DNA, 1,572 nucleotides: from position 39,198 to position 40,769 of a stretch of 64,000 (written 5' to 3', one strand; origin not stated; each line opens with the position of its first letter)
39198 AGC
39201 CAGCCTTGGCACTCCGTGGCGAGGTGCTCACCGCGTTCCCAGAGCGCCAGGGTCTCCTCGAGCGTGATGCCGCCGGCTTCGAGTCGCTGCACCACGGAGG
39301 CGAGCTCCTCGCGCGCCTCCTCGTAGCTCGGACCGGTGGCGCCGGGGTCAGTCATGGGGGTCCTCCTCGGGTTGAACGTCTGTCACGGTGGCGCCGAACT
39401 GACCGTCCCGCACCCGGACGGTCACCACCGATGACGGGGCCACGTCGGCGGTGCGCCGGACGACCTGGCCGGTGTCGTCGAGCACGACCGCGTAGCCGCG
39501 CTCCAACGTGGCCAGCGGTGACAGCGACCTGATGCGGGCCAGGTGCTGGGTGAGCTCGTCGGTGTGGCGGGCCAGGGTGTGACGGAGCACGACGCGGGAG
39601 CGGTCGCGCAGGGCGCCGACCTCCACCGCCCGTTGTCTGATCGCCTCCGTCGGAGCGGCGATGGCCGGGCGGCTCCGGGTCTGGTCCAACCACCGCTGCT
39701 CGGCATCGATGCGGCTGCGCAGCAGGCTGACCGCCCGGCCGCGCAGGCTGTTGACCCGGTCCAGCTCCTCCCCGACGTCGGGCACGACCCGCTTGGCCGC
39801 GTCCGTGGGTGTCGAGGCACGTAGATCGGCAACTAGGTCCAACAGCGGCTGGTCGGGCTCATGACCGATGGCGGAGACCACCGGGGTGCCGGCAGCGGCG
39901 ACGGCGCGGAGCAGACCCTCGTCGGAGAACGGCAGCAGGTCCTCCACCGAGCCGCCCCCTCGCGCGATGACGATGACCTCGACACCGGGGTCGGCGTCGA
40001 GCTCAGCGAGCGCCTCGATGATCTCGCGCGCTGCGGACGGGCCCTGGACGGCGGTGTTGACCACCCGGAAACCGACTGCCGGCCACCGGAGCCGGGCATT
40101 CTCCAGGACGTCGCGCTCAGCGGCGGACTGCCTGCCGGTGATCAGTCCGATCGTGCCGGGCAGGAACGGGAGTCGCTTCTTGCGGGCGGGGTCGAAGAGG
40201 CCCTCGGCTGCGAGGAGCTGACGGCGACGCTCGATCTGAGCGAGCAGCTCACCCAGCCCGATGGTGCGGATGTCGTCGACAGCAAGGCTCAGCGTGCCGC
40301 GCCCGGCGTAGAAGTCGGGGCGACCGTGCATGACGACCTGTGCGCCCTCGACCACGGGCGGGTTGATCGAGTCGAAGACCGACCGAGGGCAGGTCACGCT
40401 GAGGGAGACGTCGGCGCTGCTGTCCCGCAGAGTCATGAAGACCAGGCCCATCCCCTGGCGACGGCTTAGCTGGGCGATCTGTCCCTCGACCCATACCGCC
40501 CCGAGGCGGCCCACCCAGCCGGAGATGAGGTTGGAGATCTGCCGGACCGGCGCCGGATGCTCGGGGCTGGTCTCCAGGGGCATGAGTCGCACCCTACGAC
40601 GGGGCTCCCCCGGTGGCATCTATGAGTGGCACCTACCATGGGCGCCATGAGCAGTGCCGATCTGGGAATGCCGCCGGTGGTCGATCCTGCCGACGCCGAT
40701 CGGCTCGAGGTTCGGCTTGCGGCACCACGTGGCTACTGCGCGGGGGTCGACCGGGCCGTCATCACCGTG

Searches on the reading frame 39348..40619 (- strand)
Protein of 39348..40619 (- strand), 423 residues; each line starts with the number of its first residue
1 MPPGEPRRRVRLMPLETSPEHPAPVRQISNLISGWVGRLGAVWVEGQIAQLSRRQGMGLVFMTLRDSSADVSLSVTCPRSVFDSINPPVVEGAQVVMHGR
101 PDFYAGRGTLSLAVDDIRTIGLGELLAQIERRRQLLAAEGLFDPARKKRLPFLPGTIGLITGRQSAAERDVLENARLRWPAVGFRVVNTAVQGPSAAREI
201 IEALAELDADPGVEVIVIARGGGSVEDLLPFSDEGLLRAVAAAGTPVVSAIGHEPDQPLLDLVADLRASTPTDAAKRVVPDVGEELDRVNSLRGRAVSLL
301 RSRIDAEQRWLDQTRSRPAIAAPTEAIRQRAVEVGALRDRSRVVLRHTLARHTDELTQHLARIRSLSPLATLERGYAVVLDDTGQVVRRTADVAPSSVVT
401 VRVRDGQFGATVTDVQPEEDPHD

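Call 36: search_protein_families(library=pfam, proteins=[window:39348-40619:-], max_evalue=0.0001)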
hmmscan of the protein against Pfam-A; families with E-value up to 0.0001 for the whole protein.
window:39348-40619:- (423 aa): 3 families
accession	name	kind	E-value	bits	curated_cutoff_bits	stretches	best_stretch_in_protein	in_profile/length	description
PF02601.20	Exonuc_VII_L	-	3e-71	240.9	35.9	2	141-339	1-197/315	Exonuclease VII, large subunit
PF13742.12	tRNA_anti_2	-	1.5e-17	64.1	27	1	25-118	3-95/95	OB-fold nucleic acid binding domain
PF01336.31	tRNA_anti-codon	-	1.4e-09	38.2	27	1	42-119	1-74/75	OB-fold nucleic acid binding domain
